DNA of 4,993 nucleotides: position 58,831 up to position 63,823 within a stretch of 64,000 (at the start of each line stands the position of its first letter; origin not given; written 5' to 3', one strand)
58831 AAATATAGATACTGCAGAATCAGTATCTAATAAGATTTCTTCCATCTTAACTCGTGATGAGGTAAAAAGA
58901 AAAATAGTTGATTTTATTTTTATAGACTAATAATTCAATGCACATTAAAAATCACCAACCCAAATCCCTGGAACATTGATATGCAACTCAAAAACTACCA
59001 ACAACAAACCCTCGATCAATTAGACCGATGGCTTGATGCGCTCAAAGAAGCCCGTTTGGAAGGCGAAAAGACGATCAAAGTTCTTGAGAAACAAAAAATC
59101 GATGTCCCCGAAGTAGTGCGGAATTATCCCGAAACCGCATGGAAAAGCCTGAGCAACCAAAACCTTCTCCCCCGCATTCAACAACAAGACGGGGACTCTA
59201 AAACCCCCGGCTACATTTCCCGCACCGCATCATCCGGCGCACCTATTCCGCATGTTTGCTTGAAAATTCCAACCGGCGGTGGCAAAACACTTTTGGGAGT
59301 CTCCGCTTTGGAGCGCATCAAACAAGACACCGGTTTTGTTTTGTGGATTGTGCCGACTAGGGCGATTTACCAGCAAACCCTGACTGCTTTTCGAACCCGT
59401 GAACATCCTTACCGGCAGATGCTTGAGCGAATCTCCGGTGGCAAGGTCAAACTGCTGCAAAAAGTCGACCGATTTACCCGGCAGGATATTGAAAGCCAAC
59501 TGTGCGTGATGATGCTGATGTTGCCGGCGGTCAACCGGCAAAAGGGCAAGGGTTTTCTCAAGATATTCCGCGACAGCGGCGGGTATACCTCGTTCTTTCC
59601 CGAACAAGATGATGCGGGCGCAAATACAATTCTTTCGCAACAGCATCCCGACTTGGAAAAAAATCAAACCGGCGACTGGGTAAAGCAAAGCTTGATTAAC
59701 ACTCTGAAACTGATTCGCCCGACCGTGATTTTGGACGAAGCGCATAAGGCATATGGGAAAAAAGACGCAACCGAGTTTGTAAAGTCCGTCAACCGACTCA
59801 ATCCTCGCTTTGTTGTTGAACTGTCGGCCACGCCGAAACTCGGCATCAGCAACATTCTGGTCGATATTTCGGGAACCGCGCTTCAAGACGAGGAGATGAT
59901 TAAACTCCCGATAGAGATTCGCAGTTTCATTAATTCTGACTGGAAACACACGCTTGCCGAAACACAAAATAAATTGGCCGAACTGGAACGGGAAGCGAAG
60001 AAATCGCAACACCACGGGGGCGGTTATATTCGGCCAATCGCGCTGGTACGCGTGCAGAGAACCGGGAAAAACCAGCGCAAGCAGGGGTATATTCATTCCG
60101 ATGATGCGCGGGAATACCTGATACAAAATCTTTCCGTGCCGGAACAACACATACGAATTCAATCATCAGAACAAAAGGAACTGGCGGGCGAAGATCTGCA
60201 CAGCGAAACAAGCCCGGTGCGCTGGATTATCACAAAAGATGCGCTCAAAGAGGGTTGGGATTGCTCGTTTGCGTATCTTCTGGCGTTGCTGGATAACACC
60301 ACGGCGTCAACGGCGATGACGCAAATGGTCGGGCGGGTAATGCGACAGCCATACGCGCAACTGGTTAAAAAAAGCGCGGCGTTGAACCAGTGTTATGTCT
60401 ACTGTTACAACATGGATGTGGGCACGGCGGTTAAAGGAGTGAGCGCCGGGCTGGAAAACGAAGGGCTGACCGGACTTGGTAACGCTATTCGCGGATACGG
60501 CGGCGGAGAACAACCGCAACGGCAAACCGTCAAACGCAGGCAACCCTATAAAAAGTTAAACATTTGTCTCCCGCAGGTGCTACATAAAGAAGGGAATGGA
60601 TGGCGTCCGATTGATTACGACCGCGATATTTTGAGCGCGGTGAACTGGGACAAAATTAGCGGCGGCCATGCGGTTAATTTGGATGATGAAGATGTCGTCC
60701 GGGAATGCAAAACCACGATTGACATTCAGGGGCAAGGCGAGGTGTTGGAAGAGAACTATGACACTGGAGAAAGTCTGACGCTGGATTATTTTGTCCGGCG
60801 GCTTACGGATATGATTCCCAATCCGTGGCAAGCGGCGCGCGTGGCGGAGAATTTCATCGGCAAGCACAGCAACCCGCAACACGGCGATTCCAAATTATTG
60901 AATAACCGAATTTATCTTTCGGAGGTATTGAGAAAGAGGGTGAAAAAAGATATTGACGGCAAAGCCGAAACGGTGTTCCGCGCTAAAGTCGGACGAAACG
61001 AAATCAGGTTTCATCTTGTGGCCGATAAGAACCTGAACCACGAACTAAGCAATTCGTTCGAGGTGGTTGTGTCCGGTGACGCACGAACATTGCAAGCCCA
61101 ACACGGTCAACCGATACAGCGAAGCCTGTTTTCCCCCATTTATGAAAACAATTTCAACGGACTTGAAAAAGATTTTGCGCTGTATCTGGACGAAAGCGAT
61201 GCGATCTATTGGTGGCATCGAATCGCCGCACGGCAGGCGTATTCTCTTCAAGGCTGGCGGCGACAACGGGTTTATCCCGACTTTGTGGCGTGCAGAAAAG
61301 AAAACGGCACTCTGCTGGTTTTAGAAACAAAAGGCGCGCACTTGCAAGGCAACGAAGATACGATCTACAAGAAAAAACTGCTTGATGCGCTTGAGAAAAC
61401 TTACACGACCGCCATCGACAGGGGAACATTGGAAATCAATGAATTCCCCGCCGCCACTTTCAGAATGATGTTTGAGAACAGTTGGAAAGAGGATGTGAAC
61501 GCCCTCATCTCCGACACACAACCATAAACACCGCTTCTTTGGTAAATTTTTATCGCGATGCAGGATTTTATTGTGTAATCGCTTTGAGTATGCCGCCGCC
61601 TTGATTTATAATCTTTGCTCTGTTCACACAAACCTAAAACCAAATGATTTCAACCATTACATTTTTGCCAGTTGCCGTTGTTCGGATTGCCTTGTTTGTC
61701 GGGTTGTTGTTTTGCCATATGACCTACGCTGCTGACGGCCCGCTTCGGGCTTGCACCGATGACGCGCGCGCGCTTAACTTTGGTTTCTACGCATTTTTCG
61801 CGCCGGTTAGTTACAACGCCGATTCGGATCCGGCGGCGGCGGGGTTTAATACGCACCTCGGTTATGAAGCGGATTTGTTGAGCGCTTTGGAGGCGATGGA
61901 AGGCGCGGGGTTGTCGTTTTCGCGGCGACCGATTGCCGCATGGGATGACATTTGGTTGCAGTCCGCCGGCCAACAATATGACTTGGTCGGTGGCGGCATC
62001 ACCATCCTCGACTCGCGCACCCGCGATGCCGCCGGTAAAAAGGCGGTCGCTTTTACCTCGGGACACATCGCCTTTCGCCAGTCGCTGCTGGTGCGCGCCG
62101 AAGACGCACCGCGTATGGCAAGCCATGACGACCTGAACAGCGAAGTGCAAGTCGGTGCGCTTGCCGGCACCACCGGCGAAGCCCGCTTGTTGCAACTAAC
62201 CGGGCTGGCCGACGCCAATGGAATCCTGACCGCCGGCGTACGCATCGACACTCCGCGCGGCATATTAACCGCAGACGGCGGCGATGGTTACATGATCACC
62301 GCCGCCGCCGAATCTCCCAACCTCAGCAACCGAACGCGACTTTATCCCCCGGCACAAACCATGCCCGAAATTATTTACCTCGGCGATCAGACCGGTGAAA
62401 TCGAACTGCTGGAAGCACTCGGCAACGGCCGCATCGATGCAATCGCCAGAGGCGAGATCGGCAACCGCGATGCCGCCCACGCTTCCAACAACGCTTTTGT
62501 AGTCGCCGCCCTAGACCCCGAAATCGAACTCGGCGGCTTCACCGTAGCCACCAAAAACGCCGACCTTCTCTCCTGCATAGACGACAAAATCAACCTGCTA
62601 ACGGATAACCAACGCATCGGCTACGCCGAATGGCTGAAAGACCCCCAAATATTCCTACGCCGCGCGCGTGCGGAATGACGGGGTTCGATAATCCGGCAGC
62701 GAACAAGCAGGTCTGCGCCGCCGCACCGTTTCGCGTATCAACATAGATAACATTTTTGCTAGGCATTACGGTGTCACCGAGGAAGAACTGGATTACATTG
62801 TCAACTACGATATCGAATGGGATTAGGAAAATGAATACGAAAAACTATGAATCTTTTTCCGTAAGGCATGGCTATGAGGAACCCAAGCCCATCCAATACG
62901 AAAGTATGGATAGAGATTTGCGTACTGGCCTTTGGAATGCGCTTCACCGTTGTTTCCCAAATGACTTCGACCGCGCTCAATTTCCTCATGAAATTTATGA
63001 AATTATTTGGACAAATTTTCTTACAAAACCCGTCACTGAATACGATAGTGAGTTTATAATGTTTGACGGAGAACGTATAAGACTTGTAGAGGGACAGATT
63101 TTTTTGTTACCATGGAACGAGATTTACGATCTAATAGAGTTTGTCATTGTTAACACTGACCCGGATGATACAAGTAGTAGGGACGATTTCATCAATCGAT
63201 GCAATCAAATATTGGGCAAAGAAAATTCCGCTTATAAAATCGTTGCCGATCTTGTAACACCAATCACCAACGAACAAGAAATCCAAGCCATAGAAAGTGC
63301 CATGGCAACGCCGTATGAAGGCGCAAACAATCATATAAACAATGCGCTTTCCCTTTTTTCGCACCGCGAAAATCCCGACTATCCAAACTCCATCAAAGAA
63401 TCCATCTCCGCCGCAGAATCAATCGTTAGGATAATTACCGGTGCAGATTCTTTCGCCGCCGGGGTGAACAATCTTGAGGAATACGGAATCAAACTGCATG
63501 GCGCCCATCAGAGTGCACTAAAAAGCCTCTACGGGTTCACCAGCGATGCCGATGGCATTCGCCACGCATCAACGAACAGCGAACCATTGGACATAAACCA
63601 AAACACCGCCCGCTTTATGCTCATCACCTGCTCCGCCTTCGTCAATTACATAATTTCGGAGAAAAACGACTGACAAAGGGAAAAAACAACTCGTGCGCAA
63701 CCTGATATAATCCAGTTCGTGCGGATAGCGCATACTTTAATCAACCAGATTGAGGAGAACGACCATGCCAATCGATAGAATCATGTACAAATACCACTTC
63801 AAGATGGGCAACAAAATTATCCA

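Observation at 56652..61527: Type III R-M operon with an extra, translationally coupled membrane-protein gene between mod and res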

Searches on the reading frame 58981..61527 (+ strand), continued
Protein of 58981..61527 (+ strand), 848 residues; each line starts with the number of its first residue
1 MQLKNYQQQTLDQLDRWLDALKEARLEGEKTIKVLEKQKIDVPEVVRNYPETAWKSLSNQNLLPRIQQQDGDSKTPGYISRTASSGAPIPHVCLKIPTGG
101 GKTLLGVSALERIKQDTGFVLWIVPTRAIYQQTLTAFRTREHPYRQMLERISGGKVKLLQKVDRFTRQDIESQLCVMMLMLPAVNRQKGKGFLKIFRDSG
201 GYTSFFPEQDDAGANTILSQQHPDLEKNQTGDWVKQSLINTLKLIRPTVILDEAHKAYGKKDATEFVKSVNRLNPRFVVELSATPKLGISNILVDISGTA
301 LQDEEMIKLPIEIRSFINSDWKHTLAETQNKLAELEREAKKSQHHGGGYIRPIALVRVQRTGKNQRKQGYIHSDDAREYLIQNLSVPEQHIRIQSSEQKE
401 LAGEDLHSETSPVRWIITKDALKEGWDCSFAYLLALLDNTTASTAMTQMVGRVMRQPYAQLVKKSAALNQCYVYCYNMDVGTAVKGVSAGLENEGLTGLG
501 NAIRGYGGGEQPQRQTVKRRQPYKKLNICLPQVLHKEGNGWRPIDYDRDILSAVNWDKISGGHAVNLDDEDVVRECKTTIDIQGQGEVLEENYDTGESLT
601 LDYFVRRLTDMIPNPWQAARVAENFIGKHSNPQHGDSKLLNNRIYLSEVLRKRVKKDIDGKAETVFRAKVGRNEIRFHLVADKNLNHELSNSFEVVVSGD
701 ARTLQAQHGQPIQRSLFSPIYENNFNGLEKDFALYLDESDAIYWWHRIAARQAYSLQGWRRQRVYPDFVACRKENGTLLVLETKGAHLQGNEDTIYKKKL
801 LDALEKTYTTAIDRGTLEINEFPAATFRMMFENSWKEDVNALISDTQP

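Call 94: search_protein_families(library=pfam, proteins=[L020:3996-4595:+, L011:3262-3543:+, L011:3540-3836:+, L013:5238-5504:+, L017:2019-4568:+, L008:3115-5235:+], max_evalue=0.001)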
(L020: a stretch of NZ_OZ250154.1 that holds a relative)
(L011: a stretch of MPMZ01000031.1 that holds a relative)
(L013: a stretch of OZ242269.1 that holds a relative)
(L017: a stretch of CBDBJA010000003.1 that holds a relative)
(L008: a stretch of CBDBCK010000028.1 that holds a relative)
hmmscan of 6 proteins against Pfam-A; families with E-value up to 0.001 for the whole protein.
L020:3996-4595:+ (199 aa): 1 family
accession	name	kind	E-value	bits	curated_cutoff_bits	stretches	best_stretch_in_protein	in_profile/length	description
PF01797.21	Y1_Tnp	-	0.00018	22.1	23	1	41-150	15-120/121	Transposase IS200 like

L011:3262-3543:+ (93 aa): 1 family
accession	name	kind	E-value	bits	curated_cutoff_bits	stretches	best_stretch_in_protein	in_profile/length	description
PF09720.15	Unstab_antitox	-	4.4e-16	59.1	23.3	1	32-85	2-54/54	Putative addiction module component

L011:3540-3836:+ (98 aa): 1 family
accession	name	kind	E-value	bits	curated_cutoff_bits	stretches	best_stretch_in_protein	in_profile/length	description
PF05016.21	ParE_toxin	-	2.3e-11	44.6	23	1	6-90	2-88/89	ParE toxin of type II toxin-antitoxin system, parDE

L013:5238-5504:+ (88 aa): 3 families
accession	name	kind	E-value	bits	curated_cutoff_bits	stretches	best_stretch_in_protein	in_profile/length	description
PF15919.11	HicB_lk_antitox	-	4.5e-09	36.9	27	1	23-83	1-60/123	HicB_like antitoxin of bacterial toxin-antitoxin system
PF24113.1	DUF7387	-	0.0001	23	27.9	1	24-68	13-56/85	Family of unknown function (DUF7387)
PF21748.3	UPF0150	-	0.00042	20.6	27.3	1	31-77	17-63/64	UPF0150-like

L017:2019-4568:+ (849 aa): 26 families (the best 25 are shown)
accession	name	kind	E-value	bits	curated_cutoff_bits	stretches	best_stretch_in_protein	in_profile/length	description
PF00515.34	TPR_1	-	3.1e-143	460.8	27.8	13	110-143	1-34/34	Tetratricopeptide repeat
PF13414.12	TPR_11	-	3.5e-126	411.1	26.8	13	395-430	7-42/42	TPR repeat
PF07719.23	TPR_2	-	3.3e-103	329.9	27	12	110-143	1-34/34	Tetratricopeptide repeat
PF13431.12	TPR_17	-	4.6e-92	295.2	24.4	10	235-267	2-34/34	Tetratricopeptide repeat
PF13181.12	TPR_8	-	1.3e-91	293.5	25.7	12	110-143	1-34/34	Tetratricopeptide repeat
PF13424.12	TPR_12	-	1.6e-59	198.5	30.1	9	382-447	3-76/77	Tetratricopeptide repeat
PF13432.12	TPR_16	-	1.5e-55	185.6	32.7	7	259-314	10-65/65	Tetratricopeptide repeat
PF13371.12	TPR_9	-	5.5e-35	119.6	35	4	85-146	4-65/73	Tetratricopeptide repeat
PF13428.12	TPR_14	-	3.8e-30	101.7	23.5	0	213-252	2-41/44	Tetratricopeptide repeat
PF14559.12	TPR_19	-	9.8e-29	99.9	25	1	192-248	5-61/68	Tetratricopeptide repeat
PF25575.1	TPR_BSK1_C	-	1.2e-28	99.8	42.2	0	225-284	55-115/118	Serine/threonine-protein kinase BSK1-like, TPR repeats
PF13374.12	TPR_10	-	9.6e-27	92.6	27.5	0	382-411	2-31/42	Tetratricopeptide repeat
PF13174.12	TPR_6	-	3e-21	75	26.3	0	417-448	1-32/33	Tetratricopeptide repeat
PF13429.12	TPR_15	-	1.4e-20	74.3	26.2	0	79-112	149-182/280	Tetratricopeptide repeat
PF12569.14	NatA_aux_su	-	1.8e-14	54.1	33.3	0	289-357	201-267/515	N-terminal acetyltransferase A, auxiliary subunit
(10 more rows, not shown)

L008:3115-5235:+ (706 aa): 22 families
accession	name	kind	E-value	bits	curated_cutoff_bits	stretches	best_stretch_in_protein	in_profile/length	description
PF00515.34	TPR_1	-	1.2e-85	278.6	27.8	8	280-313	1-34/34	Tetratricopeptide repeat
PF13414.12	TPR_11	-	8.5e-70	230.6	26.8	8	226-259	8-41/42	TPR repeat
PF07719.23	TPR_2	-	2.5e-62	202.3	27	9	281-313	2-34/34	Tetratricopeptide repeat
PF13181.12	TPR_8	-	3.5e-56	183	25.7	8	212-245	1-34/34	Tetratricopeptide repeat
PF13431.12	TPR_17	-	7.9e-46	151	24.4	4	65-96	2-33/34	Tetratricopeptide repeat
PF13424.12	TPR_12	-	2e-39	134.1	30.1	8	177-241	2-74/77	Tetratricopeptide repeat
PF13371.12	TPR_9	-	8e-36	122.3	35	4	58-112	11-65/73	Tetratricopeptide repeat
PF13432.12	TPR_16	-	2.8e-33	114.4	32.7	5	252-313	3-64/65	Tetratricopeptide repeat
PF13428.12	TPR_14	-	7.1e-28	94.7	23.5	0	213-253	2-42/44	Tetratricopeptide repeat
PF14559.12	TPR_19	-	5.6e-18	65.5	25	0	292-345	3-56/68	Tetratricopeptide repeat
PF13374.12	TPR_10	-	6.4e-18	64.6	27.5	0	178-207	2-31/42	Tetratricopeptide repeat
PF13174.12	TPR_6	-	3.7e-16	59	26.3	0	112-141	2-31/33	Tetratricopeptide repeat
PF01239.28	PPTA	-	8.1e-11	41.4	29.5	0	229-254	2-27/32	Protein prenyltransferase alpha subunit repeat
PF23914.1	TPR_CcmH_CycH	-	2.7e-10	40.8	42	1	70-172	44-149/158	Cytochrome c-type biogenesis protein H TPR domain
PF03704.23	BTAD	-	2.3e-09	38.2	22.1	0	111-171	63-123/146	Bacterial transcriptional activator domain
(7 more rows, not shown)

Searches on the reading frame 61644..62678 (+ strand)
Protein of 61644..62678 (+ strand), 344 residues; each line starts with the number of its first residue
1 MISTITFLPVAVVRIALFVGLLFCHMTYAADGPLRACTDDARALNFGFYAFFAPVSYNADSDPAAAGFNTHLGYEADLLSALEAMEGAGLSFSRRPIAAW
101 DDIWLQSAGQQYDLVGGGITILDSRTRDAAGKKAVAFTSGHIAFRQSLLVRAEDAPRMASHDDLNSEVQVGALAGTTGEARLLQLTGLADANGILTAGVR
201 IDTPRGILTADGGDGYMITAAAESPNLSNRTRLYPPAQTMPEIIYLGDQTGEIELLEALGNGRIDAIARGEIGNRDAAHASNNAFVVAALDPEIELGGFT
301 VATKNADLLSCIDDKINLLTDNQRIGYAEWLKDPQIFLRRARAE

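Call 5: search_protein_families(library=ncbifam, proteins=[window:61644-62678:+], max_evalue=0.01)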
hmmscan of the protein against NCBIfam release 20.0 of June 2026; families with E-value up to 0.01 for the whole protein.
window:61644-62678:+ (344 aa): 1 family
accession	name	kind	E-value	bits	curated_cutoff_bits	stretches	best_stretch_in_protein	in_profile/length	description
NF008426.0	PRK11260.1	equivalog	0.00066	19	312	0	258-322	185-249/266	cystine ABC transporter substrate-binding protein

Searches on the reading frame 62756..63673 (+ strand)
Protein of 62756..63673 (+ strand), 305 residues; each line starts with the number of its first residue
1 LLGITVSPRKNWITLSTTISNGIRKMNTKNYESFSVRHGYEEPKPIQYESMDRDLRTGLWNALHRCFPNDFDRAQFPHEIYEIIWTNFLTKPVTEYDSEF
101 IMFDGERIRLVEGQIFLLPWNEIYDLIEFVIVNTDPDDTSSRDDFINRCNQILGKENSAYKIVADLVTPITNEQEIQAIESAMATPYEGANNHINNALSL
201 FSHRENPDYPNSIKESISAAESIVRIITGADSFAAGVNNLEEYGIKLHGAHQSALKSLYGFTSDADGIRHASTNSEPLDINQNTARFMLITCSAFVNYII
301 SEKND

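Call 3: search_protein_families(library=pfam, proteins=[window:62756-63673:+], max_evalue=0.01)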
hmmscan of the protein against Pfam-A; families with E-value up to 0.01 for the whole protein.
window:62756-63673:+ (305 aa): 1 family
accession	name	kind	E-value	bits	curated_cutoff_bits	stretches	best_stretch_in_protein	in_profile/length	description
PF18863.6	AbiJ_NTD4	-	9.2e-30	104.6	34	1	33-184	2-151/152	AbiJ N-terminal domain 4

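Call 5: search_protein_families(library=ncbifam, proteins=[window:62756-63673:+], max_evalue=0.01)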
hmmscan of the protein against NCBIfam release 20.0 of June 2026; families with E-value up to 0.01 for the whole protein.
window:62756-63673:+ (305 aa): 0 families

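Call 6: search_protein_families(library=padloc, proteins=[window:62756-63673:+], max_evalue=0.01)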
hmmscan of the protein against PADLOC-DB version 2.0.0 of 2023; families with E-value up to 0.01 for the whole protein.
window:62756-63673:+ (305 aa): 2 families
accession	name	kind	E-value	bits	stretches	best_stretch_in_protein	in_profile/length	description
PDLC04997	PDC-S32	-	2.8e-88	294.3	1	26-303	7-281/285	-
PDLC04996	PDC-S32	-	3.2e-74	248.1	1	32-303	3-276/280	-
